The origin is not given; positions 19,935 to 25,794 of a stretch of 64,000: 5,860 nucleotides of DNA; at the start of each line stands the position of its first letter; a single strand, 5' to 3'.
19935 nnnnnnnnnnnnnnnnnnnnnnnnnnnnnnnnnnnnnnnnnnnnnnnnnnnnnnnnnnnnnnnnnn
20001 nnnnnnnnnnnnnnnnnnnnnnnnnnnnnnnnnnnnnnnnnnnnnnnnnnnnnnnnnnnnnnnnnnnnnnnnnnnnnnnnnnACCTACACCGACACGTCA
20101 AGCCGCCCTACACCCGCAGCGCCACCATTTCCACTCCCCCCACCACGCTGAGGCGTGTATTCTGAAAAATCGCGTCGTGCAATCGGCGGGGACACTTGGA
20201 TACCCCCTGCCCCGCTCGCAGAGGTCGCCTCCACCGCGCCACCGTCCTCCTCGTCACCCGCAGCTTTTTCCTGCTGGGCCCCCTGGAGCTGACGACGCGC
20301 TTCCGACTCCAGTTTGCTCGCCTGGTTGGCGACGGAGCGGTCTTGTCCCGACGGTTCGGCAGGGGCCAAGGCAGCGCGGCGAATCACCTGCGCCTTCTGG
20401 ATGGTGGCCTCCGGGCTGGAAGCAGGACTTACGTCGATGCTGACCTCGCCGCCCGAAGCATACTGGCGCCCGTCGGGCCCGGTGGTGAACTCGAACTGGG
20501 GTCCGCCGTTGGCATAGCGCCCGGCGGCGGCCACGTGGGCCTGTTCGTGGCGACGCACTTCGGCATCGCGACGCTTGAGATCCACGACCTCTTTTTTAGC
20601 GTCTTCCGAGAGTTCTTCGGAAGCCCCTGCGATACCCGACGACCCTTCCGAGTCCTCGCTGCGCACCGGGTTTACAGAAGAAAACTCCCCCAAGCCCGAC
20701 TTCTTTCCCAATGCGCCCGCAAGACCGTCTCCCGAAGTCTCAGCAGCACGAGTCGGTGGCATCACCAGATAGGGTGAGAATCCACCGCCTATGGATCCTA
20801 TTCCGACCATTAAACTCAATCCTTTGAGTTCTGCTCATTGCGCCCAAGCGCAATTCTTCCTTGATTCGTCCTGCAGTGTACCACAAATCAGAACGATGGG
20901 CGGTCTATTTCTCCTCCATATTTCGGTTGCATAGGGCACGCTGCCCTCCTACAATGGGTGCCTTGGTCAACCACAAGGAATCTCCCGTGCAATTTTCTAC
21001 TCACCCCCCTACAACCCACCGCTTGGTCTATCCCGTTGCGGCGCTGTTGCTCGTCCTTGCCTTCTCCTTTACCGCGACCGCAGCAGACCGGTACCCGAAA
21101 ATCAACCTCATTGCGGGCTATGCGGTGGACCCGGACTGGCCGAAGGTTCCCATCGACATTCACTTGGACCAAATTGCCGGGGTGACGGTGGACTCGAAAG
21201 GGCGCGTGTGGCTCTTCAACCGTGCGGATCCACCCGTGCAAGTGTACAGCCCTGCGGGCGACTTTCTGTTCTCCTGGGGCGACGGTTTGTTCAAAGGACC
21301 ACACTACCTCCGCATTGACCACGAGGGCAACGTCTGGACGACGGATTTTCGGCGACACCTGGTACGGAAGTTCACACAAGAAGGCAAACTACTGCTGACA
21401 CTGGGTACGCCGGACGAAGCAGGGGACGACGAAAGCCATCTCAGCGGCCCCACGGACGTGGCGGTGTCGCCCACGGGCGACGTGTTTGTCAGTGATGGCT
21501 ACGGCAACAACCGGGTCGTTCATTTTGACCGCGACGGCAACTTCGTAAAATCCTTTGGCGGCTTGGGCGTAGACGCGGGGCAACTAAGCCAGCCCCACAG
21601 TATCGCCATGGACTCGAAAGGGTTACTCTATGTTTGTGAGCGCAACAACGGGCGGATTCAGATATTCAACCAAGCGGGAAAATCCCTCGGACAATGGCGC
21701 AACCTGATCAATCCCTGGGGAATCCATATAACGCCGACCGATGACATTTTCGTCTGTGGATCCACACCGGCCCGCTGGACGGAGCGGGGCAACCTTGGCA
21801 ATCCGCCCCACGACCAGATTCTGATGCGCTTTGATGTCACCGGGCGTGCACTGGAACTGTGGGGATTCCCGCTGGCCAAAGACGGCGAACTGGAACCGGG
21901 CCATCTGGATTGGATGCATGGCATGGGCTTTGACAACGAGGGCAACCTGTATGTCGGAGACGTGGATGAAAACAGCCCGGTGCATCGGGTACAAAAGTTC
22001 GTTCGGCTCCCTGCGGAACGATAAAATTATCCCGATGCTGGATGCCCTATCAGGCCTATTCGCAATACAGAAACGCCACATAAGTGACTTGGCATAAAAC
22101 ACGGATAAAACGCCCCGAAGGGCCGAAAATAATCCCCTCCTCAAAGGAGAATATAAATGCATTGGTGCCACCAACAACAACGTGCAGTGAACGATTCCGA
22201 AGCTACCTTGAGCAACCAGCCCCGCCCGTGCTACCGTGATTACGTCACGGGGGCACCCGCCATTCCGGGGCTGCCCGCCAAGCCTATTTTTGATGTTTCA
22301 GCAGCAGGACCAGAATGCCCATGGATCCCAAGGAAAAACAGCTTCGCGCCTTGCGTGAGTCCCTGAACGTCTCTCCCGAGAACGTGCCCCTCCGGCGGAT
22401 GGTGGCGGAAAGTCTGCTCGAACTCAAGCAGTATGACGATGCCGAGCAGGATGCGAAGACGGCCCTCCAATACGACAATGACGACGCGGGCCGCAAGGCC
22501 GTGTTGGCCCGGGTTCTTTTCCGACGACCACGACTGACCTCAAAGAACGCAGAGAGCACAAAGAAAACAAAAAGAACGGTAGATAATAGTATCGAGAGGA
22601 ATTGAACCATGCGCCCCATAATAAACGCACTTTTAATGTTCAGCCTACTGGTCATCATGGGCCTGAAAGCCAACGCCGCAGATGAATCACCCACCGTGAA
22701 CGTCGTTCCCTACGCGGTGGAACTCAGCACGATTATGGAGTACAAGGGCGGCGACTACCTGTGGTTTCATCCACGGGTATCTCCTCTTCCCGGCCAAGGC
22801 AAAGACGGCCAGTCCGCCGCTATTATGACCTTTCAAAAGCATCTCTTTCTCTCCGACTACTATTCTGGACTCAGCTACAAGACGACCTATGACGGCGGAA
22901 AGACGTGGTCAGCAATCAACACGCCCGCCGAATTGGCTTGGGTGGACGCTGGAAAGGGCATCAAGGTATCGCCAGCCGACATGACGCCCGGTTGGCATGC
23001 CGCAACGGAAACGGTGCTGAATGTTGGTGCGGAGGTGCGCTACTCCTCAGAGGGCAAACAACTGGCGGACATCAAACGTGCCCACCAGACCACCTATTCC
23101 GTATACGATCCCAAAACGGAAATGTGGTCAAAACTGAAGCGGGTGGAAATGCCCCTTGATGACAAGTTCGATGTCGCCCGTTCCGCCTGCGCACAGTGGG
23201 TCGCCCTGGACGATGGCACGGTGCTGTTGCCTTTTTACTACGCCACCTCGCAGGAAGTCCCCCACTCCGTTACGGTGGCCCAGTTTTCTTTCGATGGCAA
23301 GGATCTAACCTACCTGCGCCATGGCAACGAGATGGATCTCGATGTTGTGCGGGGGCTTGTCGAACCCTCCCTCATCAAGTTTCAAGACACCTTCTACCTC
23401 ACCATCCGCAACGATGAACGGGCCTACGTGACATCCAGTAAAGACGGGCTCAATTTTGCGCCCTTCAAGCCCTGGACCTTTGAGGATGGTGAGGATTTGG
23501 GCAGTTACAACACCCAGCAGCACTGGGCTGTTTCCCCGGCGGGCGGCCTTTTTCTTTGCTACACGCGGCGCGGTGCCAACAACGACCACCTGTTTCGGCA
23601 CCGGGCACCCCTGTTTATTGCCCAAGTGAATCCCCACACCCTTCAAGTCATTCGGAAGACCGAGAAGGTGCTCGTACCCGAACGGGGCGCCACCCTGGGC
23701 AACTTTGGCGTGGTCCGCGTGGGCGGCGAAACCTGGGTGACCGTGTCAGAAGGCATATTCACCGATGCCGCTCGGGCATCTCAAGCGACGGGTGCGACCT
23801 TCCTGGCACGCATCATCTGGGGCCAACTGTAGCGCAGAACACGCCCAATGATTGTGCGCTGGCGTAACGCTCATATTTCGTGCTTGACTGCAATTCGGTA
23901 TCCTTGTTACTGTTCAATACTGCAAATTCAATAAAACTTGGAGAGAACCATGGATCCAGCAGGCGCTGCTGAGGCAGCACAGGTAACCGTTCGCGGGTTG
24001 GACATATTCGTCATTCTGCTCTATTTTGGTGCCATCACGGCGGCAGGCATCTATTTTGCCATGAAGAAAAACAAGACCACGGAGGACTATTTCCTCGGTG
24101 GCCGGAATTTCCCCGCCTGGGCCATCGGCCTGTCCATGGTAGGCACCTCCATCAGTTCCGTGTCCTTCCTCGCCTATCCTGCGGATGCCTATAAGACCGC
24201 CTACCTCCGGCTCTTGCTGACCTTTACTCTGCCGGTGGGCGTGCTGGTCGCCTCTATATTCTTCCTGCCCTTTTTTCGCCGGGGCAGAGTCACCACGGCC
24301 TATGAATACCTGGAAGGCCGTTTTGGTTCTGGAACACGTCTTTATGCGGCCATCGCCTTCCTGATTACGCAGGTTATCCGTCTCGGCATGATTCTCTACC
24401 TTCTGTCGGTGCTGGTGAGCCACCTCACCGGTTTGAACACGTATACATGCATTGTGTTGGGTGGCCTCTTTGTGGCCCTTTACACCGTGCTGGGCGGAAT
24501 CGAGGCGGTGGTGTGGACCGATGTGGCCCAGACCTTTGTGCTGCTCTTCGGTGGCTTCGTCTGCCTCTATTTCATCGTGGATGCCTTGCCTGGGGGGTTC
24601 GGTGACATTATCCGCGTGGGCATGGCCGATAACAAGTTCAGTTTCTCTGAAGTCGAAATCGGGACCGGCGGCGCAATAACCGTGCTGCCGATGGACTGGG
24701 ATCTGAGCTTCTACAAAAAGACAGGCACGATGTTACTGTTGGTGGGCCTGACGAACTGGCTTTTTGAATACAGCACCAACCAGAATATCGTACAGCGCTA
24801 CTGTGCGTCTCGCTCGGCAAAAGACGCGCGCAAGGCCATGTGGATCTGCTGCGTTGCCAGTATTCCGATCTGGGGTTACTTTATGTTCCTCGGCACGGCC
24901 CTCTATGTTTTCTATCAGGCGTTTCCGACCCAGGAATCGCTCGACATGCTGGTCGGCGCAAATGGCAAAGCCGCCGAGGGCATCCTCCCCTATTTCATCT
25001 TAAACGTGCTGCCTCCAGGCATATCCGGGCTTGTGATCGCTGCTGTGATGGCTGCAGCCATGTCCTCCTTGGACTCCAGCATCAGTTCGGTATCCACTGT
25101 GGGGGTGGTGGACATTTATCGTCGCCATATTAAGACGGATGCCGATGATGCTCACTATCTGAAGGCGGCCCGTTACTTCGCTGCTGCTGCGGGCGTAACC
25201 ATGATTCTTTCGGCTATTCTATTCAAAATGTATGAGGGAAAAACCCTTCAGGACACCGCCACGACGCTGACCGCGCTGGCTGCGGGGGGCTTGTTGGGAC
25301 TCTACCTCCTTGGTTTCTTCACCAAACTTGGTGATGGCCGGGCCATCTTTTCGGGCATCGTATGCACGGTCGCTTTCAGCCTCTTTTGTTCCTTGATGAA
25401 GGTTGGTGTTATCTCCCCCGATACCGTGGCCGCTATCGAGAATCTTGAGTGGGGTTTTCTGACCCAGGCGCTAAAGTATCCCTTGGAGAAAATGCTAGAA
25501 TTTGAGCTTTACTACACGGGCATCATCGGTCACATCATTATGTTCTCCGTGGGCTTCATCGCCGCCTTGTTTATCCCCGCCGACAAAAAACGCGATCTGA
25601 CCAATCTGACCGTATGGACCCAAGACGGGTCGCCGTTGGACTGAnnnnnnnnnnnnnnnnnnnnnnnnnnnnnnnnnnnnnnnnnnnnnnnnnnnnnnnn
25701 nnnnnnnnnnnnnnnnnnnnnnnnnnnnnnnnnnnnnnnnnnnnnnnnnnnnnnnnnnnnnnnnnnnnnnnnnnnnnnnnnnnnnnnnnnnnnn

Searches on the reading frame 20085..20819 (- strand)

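Call 63: search_protein_families(library=pfam, proteins=[window:20085-20819:-], max_evalue=0.001)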
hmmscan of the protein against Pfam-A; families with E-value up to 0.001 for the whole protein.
window:20085-20819:- (244 aa): 1 family
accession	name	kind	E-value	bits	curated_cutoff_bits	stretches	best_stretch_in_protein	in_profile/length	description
PF12118.13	SprA-related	-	8.5e-27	94.8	27.3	1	67-186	178-297/335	SprA-related family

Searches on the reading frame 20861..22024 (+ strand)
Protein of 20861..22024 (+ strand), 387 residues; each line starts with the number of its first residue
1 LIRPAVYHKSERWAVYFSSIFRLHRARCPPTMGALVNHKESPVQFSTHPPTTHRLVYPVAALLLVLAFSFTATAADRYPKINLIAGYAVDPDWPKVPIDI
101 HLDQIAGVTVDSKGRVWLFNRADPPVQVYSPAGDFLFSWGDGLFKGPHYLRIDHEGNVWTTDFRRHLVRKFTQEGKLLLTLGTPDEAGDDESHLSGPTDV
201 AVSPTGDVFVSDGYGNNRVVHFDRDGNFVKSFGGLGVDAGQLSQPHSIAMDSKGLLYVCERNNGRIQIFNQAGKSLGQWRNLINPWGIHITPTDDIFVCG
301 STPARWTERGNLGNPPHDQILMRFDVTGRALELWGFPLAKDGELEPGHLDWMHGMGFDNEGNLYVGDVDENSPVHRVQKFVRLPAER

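Call 63: search_protein_families(library=pfam, proteins=[window:20861-22024:+], max_evalue=0.001)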
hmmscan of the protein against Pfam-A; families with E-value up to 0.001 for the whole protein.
window:20861-22024:+ (387 aa): 4 families
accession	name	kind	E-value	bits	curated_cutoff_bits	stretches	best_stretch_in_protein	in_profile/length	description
PF01436.27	NHL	-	2.4e-29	100.3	20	2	242-269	1-28/28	NHL repeat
PF08450.18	SGL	-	5.1e-09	36.5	26.3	0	237-279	177-220/246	SMP-30/Gluconolactonase/LRE-like region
PF06739.17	SBBP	-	3.2e-06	27.4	20.5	0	349-366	12-29/38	Beta-propeller repeat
PF24684.1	Vgb_lyase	-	0.00064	19.1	50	0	104-226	14-127/290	Virginiamycin B lyase family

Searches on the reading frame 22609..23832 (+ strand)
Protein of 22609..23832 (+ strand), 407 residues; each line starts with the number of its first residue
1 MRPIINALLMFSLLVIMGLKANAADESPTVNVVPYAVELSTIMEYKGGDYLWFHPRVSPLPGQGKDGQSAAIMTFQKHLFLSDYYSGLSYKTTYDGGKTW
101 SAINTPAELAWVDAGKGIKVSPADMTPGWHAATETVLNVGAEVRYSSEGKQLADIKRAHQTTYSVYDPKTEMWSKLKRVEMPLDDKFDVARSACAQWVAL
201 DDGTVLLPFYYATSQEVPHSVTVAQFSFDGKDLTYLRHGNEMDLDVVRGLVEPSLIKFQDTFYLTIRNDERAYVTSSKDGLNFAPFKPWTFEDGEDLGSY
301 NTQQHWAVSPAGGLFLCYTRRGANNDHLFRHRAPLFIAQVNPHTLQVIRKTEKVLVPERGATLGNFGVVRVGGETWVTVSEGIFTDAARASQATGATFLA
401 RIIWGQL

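Call 63: search_protein_families(library=pfam, proteins=[window:22609-23832:+], max_evalue=0.001)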
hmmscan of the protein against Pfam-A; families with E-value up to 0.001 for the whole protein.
window:22609-23832:+ (407 aa): 1 family
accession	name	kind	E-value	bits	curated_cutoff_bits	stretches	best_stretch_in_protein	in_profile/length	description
PF13088.12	BNR_2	-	4.4e-05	23.4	31.4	0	167-339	89-240/277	BNR repeat-like domain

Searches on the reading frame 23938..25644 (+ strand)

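Call 63: search_protein_families(library=pfam, proteins=[window:23938-25644:+], max_evalue=0.001)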
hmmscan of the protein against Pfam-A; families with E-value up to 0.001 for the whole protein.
window:23938-25644:+ (568 aa): 1 family
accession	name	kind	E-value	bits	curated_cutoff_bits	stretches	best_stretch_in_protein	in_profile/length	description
PF00474.23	SSF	-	4.4e-44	151.4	22.8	1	51-463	1-392/406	Sodium:solute symporter family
